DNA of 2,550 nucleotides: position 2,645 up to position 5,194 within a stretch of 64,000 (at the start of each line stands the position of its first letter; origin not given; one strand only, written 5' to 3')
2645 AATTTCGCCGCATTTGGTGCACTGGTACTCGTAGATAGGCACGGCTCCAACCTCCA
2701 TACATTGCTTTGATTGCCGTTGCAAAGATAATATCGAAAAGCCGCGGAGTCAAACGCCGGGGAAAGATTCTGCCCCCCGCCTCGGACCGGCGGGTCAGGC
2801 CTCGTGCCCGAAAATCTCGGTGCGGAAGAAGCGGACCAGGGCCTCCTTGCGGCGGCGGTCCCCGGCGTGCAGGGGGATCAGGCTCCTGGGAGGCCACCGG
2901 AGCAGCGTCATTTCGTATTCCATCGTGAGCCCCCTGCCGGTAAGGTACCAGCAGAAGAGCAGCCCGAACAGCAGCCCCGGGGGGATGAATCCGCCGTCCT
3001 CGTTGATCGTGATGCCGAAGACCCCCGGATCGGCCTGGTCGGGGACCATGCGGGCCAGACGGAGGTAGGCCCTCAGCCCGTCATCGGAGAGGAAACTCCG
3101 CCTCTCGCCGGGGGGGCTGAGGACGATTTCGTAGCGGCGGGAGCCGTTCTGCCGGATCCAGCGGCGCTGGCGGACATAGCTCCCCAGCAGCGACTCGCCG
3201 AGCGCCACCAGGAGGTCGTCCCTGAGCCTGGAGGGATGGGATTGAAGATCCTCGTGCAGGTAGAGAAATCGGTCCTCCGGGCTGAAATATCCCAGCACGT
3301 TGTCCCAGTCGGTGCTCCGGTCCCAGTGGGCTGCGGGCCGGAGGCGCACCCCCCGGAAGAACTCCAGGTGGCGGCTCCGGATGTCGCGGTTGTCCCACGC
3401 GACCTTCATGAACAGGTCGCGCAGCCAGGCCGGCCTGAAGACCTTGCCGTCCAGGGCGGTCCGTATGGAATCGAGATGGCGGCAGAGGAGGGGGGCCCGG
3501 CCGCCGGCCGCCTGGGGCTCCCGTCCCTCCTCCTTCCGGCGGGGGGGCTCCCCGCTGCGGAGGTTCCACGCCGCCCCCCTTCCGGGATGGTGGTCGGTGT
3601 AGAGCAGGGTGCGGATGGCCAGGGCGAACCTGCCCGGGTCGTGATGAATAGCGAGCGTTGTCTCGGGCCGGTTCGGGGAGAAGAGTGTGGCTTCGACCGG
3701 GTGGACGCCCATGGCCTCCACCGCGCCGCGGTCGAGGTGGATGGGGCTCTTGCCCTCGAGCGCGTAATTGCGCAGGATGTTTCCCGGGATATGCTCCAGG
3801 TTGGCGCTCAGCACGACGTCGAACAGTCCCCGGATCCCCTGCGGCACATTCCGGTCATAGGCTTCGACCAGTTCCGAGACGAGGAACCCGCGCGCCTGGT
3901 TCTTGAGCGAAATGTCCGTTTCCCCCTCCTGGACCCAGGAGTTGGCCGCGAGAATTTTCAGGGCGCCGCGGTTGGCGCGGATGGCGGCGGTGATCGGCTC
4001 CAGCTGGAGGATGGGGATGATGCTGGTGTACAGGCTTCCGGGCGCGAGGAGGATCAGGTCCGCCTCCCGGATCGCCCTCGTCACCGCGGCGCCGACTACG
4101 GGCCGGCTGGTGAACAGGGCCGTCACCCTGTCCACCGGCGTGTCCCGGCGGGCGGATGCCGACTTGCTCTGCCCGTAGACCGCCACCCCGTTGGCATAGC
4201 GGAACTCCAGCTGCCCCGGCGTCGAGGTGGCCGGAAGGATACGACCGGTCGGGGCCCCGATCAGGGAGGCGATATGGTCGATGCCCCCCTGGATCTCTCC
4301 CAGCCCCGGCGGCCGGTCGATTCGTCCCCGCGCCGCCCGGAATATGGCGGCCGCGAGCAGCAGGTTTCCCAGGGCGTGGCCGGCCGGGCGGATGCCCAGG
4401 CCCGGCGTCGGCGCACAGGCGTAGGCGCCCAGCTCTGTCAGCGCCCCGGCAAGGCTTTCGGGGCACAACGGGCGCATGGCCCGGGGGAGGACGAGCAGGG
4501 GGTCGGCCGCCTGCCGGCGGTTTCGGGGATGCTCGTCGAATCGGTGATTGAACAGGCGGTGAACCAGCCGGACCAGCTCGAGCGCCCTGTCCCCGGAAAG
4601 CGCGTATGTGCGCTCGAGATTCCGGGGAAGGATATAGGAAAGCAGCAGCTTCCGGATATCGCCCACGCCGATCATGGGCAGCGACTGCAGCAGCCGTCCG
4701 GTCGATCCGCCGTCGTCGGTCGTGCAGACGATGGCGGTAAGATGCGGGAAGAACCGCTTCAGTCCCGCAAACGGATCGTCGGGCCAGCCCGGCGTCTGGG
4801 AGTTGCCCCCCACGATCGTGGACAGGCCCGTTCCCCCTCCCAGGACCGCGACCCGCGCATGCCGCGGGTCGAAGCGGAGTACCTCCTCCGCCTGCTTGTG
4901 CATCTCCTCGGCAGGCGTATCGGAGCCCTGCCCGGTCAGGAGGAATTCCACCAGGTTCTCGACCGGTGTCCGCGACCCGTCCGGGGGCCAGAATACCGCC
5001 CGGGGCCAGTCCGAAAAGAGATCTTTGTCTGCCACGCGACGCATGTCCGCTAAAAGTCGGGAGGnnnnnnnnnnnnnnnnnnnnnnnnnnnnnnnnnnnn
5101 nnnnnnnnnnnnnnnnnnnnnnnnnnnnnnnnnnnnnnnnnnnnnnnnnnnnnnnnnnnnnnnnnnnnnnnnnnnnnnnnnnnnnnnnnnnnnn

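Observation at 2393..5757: Oversized YvcK/CofD-family protein (749 aa) with an uncharacterised ~300-aa C-terminal extension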

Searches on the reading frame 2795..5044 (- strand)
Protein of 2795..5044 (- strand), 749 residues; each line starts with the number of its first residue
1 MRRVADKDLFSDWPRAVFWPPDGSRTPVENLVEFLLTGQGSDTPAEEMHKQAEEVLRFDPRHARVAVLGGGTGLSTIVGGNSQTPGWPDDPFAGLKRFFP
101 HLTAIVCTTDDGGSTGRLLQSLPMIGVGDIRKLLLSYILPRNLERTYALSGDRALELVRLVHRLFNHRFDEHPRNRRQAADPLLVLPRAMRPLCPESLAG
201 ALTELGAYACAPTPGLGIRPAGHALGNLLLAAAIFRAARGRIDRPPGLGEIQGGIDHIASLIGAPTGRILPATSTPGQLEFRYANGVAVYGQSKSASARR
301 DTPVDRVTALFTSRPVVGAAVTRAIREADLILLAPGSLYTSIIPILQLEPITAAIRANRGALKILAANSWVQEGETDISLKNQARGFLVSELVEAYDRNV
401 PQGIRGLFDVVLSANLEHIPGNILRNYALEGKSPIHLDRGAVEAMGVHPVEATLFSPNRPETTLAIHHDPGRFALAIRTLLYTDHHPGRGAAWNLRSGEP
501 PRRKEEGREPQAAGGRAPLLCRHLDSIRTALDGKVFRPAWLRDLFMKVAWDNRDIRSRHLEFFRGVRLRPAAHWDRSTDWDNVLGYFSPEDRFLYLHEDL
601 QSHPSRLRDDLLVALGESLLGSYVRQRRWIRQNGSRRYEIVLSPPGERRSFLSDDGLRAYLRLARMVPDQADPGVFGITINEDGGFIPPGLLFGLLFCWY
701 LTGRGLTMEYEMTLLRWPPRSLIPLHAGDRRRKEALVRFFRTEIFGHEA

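Call 3: search_protein_families(library=pfam, proteins=[window:2795-5044:-], max_evalue=0.01)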
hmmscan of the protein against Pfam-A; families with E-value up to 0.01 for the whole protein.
window:2795-5044:- (749 aa): 1 family
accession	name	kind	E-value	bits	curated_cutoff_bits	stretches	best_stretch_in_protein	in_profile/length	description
PF01933.23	CofD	-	1.1e-50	172.9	30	1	65-454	1-289/290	2-phospho-L-lactate transferase CofD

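Call 4: search_protein_families(library=ncbifam, proteins=[window:2795-5044:-], max_evalue=0.01)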
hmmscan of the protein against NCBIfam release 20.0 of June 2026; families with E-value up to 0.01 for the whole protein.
window:2795-5044:- (749 aa): 3 families
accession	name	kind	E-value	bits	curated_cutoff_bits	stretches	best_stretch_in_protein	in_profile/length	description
TIGR01826.1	CofD_related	subfamily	1.1e-36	126.9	196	2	221-479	81-307/310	uridine diphosphate-N-acetylglucosamine-binding protein YvcK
TIGR04357.1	CofD_rel_GAK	hypoth_equivalog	1.3e-11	44.5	340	1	104-400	29-309/368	GAK system CofD-like protein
TIGR01819.1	F420_cofD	equivalog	0.00049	19.2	257.45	1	299-366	160-223/301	2-phospho-L-lactate transferase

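Call 5: find_homologous_proteins(query=window:2795-5044:-, max_evalue=0.001)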
Query window:2795-5044:- (749 aa): 1878 proteins with E <= 0.001 among 8000 candidates; the best 120 are listed.
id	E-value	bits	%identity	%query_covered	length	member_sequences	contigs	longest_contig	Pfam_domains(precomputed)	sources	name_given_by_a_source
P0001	0.0e+0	1578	92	100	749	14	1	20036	PF01933.24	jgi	-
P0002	0.0e+0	1376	82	100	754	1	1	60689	PF01933.24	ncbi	-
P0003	0.0e+0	1358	81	100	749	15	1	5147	PF01933.24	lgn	-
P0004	0.0e+0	1059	63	99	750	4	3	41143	PF01933.24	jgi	jgi:uncharacterized cofD-like protein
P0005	0.0e+0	1054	64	98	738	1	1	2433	PF01933.24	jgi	-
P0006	0.0e+0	1045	63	100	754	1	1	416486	PF01933.24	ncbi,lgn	-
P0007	0.0e+0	1040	63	99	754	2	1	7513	PF01933.24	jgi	jgi:uncharacterized cofD-like protein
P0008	0.0e+0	1037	62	99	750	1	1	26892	PF01933.24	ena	-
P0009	0.0e+0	1035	63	100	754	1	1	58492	PF01933.24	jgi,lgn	jgi:uncharacterized cofD-like protein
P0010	0.0e+0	1029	62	100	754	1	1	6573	PF01933.24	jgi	jgi:uncharacterized cofD-like protein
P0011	0.0e+0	1027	62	100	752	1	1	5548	PF01933.24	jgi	jgi:uncharacterized cofD-like protein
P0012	0.0e+0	1026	62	100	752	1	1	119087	PF01933.24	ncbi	-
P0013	0.0e+0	1024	62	100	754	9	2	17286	PF01933.24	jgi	jgi:uncharacterized cofD-like protein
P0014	0.0e+0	1024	62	100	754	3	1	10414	PF01933.24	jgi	jgi:uncharacterized cofD-like protein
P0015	0.0e+0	1024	61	100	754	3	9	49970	PF01933.24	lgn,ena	-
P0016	0.0e+0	1021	62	100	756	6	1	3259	PF01933.24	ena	-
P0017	0.0e+0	1019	62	100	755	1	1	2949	PF01933.24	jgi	-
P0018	0.0e+0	1019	63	98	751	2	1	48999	PF01933.24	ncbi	-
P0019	0.0e+0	1019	62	100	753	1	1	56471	PF01933.24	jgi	jgi:uncharacterized cofD-like protein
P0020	0.0e+0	1017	61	100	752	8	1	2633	PF01933.24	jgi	-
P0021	0.0e+0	1016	61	98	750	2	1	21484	PF01933.24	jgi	jgi:uncharacterized cofD-like protein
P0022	0.0e+0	1015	61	100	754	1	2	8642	PF01933.24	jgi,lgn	-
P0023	0.0e+0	1015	62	100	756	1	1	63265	PF01933.24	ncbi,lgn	-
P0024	0.0e+0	1013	61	98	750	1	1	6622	PF01933.24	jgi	jgi:uncharacterized cofD-like protein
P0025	2.1e-298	1010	61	99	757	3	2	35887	PF01933.24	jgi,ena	jgi:uncharacterized cofD-like protein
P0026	3.7e-298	1009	61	100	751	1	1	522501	PF01933.24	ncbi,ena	-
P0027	1.3e-297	1007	62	100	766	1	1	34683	PF01933.24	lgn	-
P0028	2.7e-297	1006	60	99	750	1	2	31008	PF01933.24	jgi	jgi:uncharacterized cofD-like protein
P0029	6.0e-297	1005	61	99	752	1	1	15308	PF01933.24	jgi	jgi:uncharacterized cofD-like protein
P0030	7.2e-297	1005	62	98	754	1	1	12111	PF01933.24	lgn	-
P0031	8.8e-297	1005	61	100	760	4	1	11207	PF01933.24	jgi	jgi:uncharacterized cofD-like protein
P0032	9.9e-297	1005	61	100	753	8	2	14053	PF01933.24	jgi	jgi:uncharacterized cofD-like protein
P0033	1.3e-296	1004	62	99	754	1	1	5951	PF01933.24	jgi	jgi:uncharacterized cofD-like protein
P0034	8.1e-296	1002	62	99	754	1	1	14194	PF01933.24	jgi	jgi:uncharacterized cofD-like protein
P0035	9.9e-296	1001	59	100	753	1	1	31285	PF01933.24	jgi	jgi:uncharacterized cofD-like protein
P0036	1.4e-295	1001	61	100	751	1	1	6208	PF01933.24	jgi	jgi:uncharacterized cofD-like protein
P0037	1.6e-295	1001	61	100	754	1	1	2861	PF01933.24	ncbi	-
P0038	1.7e-295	1000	61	99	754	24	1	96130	PF01933.24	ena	-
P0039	3.2e-295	1000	61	100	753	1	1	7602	PF01933.24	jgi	jgi:uncharacterized cofD-like protein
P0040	3.4e-295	999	62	96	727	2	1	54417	PF01933.24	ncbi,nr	ncbi:MAG: YvcK family protein [Acidobacteria bacterium]|nr:YvcK family protein [Acidobacteriota bact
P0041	1.8e-294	997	62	99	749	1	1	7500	PF01933.24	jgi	jgi:uncharacterized cofD-like protein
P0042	2.3e-294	997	63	94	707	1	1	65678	PF01933.24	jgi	jgi:uncharacterized cofD-like protein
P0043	2.6e-294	997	61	98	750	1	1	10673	PF01933.24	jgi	jgi:uncharacterized cofD-like protein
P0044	5.0e-294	996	61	99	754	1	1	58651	PF01933.24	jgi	jgi:uncharacterized cofD-like protein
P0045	1.7e-293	994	60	98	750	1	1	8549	PF01933.24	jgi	jgi:uncharacterized cofD-like protein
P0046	2.1e-293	994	60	100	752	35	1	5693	PF01933.24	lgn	-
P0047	2.9e-293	993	60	98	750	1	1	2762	PF01933.24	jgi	jgi:uncharacterized cofD-like protein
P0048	3.9e-293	993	60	100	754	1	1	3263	PF01933.24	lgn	-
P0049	3.9e-293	993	61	100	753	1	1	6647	PF01933.24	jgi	jgi:uncharacterized cofD-like protein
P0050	8.3e-293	992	61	99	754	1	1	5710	PF01933.24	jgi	jgi:uncharacterized cofD-like protein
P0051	9.3e-293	991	60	100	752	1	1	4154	PF01933.24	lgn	-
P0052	9.3e-293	991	61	98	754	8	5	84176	PF01933.24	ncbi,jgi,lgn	jgi:uncharacterized cofD-like protein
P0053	1.1e-292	991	61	99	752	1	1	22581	PF01933.24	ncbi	-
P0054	1.2e-292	991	62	96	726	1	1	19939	PF01933.24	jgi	jgi:uncharacterized cofD-like protein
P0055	2.0e-292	990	61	99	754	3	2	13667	PF01933.24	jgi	jgi:uncharacterized cofD-like protein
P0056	3.9e-292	989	61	99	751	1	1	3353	PF01933.24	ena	-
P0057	7.8e-292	988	61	99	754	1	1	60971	PF01933.24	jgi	jgi:uncharacterized cofD-like protein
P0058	1.2e-291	988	60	100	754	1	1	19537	PF01933.24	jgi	jgi:uncharacterized cofD-like protein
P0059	1.4e-291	988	62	96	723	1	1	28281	PF01933.24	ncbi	-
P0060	1.8e-291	987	61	99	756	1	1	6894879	PF01933.24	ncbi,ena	-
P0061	2.0e-291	987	61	99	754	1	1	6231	PF01933.24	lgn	-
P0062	2.4e-291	987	60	100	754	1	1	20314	PF01933.24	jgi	jgi:uncharacterized cofD-like protein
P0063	2.8e-291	987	61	99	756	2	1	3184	PF01933.24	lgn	-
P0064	6.6e-291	985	61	98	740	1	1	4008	PF01933.24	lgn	-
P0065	1.0e-290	985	60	99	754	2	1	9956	PF01933.24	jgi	jgi:uncharacterized cofD-like protein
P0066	1.4e-290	984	60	100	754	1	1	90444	PF01933.24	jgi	jgi:uncharacterized cofD-like protein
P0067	4.5e-290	983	60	99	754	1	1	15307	PF01933.24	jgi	jgi:uncharacterized cofD-like protein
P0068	4.6e-290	983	60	100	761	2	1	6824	PF01933.24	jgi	-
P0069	4.9e-290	982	62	96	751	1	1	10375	PF01933.24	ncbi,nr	ncbi:MAG TPA: 2-phospho-L-lactate transferase CofD family protein [Acidobacteriota bacterium]|nr:2-p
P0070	3.0e-289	980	61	96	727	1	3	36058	PF01933.24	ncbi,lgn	-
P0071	4.4e-289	979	60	99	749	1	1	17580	PF01933.24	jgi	jgi:uncharacterized cofD-like protein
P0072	6.4e-289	979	59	100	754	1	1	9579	PF01933.24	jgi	jgi:uncharacterized cofD-like protein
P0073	9.1e-289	978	60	100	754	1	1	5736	PF01933.24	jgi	jgi:uncharacterized cofD-like protein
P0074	1.5e-288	978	61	98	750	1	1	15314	PF01933.24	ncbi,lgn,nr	ncbi:MAG: YvcK family protein [Acidobacteria bacterium]|nr:YvcK family protein [Acidobacteriota bact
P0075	6.1e-288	975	59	100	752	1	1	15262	PF01933.24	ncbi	-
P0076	8.7e-288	975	61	99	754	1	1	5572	PF01933.24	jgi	jgi:uncharacterized cofD-like protein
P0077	1.4e-287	974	60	99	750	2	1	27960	PF01933.24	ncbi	-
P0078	1.4e-287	974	58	100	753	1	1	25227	PF01933.24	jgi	jgi:uncharacterized cofD-like protein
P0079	1.9e-287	974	60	99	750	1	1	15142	PF01933.24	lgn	-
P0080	1.9e-287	974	60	97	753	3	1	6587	PF01933.24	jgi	jgi:uncharacterized cofD-like protein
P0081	2.1e-287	974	61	97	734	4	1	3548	PF01933.24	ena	-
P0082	2.2e-287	974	60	100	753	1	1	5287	PF01933.24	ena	-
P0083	3.5e-287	973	61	99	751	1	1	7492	PF01933.24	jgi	-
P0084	3.9e-287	973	61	97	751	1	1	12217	PF01933.24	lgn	-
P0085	4.8e-286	969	60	99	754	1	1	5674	PF01933.24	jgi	jgi:uncharacterized cofD-like protein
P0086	6.0e-286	969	59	100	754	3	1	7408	PF01933.24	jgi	jgi:uncharacterized cofD-like protein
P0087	8.6e-286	968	60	99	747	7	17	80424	PF01933.24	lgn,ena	-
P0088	1.1e-285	968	60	99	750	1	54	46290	PF01933.24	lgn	-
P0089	1.2e-285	968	59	99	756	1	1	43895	PF01933.24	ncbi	-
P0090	1.2e-285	968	59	99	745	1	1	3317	PF01933.24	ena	-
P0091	1.3e-285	968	59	100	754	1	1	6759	PF01933.24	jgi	jgi:uncharacterized cofD-like protein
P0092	1.6e-285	967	60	99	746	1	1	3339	PF01933.24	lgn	-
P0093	1.7e-285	967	59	100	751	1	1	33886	PF01933.24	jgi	jgi:uncharacterized cofD-like protein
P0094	3.5e-285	966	60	98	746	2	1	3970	PF01933.24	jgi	-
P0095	7.8e-285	965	59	100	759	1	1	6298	PF01933.24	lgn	-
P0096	1.1e-284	965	58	99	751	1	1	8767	PF01933.24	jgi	jgi:uncharacterized cofD-like protein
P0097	1.6e-284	964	60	98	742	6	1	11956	PF01933.24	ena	-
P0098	1.8e-284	964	60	99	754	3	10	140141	PF01933.24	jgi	jgi:uncharacterized cofD-like protein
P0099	2.6e-284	963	60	99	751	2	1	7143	PF01933.24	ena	-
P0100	3.2e-284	963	61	99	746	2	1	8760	PF01933.24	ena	-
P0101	3.3e-284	963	60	99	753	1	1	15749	PF01933.24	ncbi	-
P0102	8.5e-284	962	57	99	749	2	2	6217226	PF01933.24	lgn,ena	-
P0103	1.1e-283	961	60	99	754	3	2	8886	PF01933.24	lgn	-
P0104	2.1e-283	960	59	100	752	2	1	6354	PF01933.24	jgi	jgi:uncharacterized cofD-like protein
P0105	2.2e-283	960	57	99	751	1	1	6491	PF01933.24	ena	-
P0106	2.3e-283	960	59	98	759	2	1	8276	PF01933.24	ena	-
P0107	2.3e-283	960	58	99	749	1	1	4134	PF01933.24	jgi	jgi:uncharacterized cofD-like protein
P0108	5.4e-283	959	57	99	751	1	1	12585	PF01933.24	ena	-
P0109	5.4e-283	959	58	98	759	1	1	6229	PF01933.24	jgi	-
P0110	7.1e-283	959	60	97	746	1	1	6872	PF01933.24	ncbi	-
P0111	2.9e-282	957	59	99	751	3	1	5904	PF01933.24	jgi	-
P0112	4.5e-282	956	59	99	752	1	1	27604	PF01933.24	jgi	jgi:uncharacterized cofD-like protein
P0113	7.1e-282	955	59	99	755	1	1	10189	PF01933.24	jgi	jgi:uncharacterized cofD-like protein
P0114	9.3e-282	955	58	98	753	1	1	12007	PF01933.24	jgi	jgi:uncharacterized cofD-like protein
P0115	3.0e-281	953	58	98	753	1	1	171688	PF01933.24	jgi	jgi:uncharacterized cofD-like protein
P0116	1.3e-280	951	60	97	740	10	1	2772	PF01933.24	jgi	jgi:uncharacterized cofD-like protein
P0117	4.7e-280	949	57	100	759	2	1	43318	PF01933.24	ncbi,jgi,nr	ncbi:MAG: YvcK family protein [Acidobacteriota bacterium]|jgi:uncharacterized cofD-like protein|nr:Y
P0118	7.6e-280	949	59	99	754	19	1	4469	PF01933.24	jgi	jgi:uncharacterized cofD-like protein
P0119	2.0e-279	947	58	99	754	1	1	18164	PF01933.24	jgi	jgi:uncharacterized cofD-like protein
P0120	2.7e-279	947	60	97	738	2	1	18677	PF01933.24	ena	-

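Call 22: predict_structure(alignment_id=A1)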
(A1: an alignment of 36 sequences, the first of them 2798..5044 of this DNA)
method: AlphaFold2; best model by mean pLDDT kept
length: 749 residues; sequences in the alignment: 36
mean_pLDDT: 83.5   pTM: 0.83
mean pLDDT of the five models: 83.5, 82.8, 79.4, 78.0, 72.3
residues with pLDDT >= 90: 331; 70-90: 300; 50-70: 82; < 50: 36
segments of 3 or more residues with pLDDT < 50: 1-19, 499-514
pLDDT, mean of each block of 10 residues (from residue 1): 32 41 75 81 70 89 94 87 86 91 91 76 87 94 95 94 93 82 92 94 95 82 92 94 91 98 96 87 71 59 75 89 97 81 89 95 88 58 67 86 89 81 69 81 89 72 65 93 78 67 40 58 91 95 90 87 95 79 88 95 88 96 93 90 92 94 94 92 84 92 78 78 86 90 79
secondary structure, 60 per line:
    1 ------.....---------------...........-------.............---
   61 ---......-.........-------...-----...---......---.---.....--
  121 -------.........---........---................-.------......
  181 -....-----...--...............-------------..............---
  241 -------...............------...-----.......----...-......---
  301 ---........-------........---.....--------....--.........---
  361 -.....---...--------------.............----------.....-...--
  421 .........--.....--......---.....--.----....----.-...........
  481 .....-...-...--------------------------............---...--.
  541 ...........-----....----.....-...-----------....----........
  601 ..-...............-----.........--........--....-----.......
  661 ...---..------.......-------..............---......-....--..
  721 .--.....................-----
elements in order (helices of 4 or more, strands of 3 or more residues): H7-11 H27-37 H45-57 E64-69 H71-79 E101-106 H114-118 H128-136 H140-147 H151-166 H175-180 H182-185 H196-210 H225-237 H248-262 E269-271 E277-283 E288-290 H292-297 E304-311 H319-326 E330-334 H343-346 H349-357 E362-366 E370-372 H389-399 E410-414 H421-429 E432-436 H439-444 E448-452 H460-463 H470-485 H520-531 E535-537 H540-551 H557-560 E565-569 E585-588 E593-597 H598-602 H604-618 E624-632 E635-642 H645-648 H654-663 E675-681 H689-702 H706-711 H713-716 H724-744
